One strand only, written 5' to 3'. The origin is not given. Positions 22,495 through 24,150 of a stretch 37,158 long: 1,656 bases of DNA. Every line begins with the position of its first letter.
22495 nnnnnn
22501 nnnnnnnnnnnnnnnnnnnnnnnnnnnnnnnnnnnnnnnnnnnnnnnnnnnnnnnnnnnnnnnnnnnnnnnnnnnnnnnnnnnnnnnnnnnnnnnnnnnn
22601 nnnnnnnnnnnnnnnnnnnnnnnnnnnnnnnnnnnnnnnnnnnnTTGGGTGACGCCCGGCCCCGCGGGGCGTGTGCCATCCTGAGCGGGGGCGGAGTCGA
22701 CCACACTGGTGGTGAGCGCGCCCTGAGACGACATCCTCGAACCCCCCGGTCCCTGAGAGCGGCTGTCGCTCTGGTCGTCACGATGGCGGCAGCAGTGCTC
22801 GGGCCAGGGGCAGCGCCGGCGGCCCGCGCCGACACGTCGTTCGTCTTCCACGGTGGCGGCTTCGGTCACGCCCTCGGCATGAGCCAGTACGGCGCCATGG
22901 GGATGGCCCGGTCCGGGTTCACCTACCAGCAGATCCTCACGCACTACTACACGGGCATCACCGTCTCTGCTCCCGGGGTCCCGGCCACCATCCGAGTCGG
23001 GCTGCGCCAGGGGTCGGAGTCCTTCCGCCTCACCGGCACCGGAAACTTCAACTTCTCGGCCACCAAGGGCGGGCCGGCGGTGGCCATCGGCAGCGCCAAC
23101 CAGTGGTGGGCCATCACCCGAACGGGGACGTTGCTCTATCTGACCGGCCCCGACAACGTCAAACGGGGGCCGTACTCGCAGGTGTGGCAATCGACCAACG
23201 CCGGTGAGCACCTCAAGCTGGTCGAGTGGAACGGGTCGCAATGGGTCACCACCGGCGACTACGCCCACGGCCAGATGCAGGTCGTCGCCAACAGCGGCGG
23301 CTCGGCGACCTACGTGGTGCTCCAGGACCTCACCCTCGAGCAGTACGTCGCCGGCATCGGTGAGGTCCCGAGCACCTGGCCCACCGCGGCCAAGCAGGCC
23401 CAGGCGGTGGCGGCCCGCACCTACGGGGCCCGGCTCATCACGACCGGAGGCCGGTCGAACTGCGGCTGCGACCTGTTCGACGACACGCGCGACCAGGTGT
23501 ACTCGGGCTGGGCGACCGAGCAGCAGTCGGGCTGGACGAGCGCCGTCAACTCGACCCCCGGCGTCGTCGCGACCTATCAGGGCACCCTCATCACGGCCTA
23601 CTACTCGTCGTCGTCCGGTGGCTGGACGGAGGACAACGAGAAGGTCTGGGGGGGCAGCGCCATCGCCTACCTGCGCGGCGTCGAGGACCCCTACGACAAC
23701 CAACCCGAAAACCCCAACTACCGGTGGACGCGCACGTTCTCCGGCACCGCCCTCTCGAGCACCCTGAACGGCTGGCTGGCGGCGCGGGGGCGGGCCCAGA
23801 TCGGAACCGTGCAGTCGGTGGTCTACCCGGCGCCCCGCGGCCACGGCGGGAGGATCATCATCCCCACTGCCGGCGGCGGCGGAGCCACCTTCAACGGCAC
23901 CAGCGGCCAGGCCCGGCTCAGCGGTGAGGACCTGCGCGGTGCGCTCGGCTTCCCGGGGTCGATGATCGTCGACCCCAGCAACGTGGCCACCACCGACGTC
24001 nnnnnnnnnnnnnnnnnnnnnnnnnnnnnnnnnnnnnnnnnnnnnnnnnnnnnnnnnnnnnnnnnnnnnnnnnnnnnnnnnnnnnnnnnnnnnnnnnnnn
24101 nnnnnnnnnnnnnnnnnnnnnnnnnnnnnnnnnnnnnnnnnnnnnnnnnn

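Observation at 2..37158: The repeat-tailed hydrolases are interleaved with genes that make and export a wall glycopolymer, suggesting a ligand/anchor pair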

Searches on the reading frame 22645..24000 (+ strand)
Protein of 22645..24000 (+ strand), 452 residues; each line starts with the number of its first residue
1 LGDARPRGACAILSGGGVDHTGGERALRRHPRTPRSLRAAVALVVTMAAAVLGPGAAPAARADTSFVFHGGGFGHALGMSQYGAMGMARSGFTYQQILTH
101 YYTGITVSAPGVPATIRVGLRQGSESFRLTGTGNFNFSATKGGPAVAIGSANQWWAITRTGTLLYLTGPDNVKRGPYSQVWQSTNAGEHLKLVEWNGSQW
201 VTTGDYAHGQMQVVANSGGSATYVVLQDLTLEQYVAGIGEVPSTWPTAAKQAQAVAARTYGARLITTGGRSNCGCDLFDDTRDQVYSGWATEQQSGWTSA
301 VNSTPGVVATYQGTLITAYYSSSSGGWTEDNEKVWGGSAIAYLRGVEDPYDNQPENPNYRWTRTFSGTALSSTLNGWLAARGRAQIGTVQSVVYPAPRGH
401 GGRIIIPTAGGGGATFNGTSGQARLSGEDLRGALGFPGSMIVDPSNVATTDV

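Call 74: search_solved_structures(query=window:22645-24000:+, max_evalue=0.001, show_alignments=2)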
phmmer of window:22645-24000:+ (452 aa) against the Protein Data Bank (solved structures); distinct sequences matched with E-value up to 0.001: 3.
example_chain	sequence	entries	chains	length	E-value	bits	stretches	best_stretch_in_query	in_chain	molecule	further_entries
4rwr_A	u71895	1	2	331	1.6e-24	89.7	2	226-366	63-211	Stage II sporulation protein D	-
5i1t_A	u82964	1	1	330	1.5e-18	70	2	228-370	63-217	Stage II sporulation protein D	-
5txu_A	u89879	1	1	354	2e-18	69.5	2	228-370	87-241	Stage II sporulation protein D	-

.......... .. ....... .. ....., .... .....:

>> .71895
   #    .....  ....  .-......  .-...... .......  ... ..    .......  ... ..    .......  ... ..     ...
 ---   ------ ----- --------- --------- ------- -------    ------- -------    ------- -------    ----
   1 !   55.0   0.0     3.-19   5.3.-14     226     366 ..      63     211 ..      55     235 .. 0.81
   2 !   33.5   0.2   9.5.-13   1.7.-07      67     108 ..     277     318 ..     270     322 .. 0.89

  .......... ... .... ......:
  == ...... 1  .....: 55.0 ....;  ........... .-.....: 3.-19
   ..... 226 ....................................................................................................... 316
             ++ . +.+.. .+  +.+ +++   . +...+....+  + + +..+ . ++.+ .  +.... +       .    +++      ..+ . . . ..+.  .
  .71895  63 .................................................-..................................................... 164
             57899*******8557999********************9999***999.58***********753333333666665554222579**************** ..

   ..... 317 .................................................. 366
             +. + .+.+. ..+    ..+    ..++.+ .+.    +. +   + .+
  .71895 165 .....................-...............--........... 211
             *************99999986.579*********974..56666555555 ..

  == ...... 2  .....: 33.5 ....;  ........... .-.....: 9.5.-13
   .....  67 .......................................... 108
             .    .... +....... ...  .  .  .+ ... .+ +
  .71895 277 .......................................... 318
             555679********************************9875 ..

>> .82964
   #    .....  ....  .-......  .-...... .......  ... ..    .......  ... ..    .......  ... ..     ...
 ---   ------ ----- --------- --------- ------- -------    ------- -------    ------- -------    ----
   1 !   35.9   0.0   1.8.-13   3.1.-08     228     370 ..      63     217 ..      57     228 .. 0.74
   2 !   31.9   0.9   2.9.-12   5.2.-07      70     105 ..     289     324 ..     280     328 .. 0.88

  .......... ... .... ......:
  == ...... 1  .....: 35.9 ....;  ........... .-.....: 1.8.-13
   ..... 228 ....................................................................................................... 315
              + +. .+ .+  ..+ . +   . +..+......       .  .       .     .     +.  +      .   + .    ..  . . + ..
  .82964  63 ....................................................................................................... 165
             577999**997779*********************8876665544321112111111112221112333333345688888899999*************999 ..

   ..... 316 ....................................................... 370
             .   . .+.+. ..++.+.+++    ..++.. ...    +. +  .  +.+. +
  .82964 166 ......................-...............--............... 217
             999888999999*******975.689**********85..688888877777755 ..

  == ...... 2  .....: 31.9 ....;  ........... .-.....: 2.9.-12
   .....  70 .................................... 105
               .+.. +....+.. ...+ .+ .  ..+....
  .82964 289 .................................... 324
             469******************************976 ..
